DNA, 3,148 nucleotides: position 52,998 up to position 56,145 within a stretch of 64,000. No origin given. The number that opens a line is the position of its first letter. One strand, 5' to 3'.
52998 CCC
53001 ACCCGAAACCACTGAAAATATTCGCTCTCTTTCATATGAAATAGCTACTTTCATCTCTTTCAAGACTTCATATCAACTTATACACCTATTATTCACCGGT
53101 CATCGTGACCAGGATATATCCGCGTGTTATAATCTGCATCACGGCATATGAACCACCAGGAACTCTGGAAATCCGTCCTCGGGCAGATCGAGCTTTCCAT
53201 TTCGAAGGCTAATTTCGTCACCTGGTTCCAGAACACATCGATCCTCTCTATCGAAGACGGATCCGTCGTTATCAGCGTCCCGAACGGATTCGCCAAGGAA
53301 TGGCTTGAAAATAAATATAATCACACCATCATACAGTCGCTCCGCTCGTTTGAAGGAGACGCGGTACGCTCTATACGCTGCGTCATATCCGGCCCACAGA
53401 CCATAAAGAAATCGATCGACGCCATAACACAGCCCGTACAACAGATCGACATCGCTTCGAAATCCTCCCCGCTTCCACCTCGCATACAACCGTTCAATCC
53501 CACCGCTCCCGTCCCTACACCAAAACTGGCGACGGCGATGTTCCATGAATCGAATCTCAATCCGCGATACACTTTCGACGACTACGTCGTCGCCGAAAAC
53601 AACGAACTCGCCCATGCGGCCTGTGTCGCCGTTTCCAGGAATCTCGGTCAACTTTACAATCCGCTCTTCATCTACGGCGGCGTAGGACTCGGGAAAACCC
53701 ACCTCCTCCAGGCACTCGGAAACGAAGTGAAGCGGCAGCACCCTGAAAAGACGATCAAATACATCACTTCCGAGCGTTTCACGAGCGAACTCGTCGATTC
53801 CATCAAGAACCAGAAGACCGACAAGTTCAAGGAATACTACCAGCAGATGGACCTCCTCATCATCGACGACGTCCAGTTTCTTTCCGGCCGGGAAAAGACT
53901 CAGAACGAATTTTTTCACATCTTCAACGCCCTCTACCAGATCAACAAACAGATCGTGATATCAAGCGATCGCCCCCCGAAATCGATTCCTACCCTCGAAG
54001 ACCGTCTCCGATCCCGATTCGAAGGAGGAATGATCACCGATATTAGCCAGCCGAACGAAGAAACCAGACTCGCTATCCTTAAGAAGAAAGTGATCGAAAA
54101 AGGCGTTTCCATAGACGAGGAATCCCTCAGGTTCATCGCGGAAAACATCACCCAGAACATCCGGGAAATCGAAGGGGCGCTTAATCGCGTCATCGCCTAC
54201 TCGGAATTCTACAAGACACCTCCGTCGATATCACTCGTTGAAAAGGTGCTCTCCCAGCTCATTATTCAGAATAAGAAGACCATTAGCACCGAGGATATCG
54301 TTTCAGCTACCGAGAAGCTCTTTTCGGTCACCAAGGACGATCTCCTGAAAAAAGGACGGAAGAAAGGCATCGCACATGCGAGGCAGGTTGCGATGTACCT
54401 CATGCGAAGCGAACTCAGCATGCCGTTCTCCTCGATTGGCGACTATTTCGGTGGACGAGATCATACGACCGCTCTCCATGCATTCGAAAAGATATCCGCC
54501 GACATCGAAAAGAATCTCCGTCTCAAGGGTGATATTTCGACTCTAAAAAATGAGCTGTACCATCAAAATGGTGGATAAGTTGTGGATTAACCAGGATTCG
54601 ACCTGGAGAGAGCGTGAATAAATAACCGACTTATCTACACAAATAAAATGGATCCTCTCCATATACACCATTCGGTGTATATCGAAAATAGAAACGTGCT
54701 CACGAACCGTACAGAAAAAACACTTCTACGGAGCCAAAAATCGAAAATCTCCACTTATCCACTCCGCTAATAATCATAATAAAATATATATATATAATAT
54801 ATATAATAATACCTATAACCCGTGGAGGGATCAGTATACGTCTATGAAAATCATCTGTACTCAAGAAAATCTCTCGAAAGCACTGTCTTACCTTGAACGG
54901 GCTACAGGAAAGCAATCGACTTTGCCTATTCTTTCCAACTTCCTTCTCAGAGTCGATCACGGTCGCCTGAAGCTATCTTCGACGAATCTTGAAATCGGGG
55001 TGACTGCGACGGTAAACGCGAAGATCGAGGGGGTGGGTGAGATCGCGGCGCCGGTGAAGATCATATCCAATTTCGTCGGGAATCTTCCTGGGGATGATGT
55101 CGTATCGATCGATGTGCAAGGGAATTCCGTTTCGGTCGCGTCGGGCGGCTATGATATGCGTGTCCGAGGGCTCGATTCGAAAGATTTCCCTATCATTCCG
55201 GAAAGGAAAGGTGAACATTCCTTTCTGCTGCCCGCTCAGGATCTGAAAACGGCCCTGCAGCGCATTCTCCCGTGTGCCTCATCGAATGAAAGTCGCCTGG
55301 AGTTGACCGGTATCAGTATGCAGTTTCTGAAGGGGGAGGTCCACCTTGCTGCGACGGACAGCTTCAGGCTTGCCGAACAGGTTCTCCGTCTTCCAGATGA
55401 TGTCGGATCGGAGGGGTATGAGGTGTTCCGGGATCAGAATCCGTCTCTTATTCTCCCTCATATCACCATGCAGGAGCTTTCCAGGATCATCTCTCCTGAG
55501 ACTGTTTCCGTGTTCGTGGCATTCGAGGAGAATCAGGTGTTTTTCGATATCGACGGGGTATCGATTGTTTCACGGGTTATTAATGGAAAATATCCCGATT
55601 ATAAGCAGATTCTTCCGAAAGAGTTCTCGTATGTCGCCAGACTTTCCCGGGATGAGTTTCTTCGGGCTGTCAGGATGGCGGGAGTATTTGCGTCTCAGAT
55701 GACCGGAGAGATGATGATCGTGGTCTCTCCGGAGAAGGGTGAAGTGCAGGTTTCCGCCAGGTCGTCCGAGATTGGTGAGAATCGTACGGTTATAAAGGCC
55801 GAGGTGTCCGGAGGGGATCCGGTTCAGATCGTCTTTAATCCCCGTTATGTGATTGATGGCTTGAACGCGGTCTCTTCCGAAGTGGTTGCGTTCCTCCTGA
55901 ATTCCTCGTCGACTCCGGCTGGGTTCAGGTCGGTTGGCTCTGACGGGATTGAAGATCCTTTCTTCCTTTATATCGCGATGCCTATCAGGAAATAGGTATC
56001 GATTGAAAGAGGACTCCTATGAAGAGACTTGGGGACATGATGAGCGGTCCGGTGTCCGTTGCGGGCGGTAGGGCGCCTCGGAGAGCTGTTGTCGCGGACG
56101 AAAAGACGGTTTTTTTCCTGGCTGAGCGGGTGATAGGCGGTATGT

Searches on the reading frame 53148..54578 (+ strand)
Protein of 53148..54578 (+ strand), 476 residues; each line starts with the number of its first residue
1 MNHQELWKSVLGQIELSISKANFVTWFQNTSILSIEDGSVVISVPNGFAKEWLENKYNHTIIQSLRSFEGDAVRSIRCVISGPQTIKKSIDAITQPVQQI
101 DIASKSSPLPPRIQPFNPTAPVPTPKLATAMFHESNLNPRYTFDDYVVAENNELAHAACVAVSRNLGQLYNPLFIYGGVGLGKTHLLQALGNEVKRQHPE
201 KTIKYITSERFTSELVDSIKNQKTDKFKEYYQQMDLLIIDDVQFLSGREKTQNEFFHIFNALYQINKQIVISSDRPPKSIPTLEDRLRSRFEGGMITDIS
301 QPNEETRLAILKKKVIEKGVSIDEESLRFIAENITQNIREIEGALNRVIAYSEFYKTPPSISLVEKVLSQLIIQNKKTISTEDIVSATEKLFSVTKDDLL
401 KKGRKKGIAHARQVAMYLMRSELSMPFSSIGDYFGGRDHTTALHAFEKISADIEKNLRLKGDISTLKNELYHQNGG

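Call 7: search_protein_families(library=pfam, proteins=[window:53148-54578:+])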
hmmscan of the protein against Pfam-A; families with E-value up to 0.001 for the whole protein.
window:53148-54578:+ (476 aa): 10 families
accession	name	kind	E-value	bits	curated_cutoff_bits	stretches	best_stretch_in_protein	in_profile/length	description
PF00308.24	Bac_DnaA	-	5.6e-68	228.6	23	1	137-298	1-162/162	Bacterial DnaA ATPAse domain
PF08299.17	Bac_DnaA_C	-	9.8e-23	80.4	31.5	1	382-449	2-69/69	Bacterial dnaA protein helix-turn-helix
PF11638.13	DnaA_N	-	4.8e-16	58.7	24.6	1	4-65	1-63/65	DnaA N-terminal domain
PF01695.23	IstB_IS21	-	4.6e-10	39.8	24.1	1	173-276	95-195/238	IstB-like ATP binding protein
PF13401.12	AAA_22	-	1.4e-05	25.9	27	0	173-261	8-110/130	AAA domain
PF08385.17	DHC_N1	-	3.3e-05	23.2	28.3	1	332-391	111-172/562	Dynein heavy chain, N-terminal region 1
PF13173.12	AAA_14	-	3.7e-05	24.2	27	1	172-257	4-86/129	AAA domain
PF00004.35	AAA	-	6.7e-05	23.8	21.2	1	174-291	2-127/131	ATPase family associated with various cellular activities (AAA)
PF01637.24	ATPase_2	-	0.00015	22.1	33.2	1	169-274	19-117/225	ATPase domain predominantly from Archaea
PF13191.12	AAA_16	-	0.00019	22.4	32.6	1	167-263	22-124/167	AAA ATPase domain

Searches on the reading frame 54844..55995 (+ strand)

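Call 7: search_protein_families(library=pfam, proteins=[window:54844-55995:+])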
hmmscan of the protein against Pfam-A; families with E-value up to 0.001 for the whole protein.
window:54844-55995:+ (383 aa): 3 families
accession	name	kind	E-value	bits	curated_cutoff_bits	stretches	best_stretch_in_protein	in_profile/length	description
PF02767.21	DNA_pol3_beta_2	-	8.1e-21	74.9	27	1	129-252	2-116/116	DNA polymerase III beta subunit, central domain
PF00712.24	DNA_pol3_beta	-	2.1e-19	70.3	24.4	1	1-119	1-120/120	DNA polymerase III beta subunit, N-terminal domain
PF02768.20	DNA_pol3_beta_3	-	7.6e-17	61.7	27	1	254-370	1-114/121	DNA polymerase III beta subunit, C-terminal domain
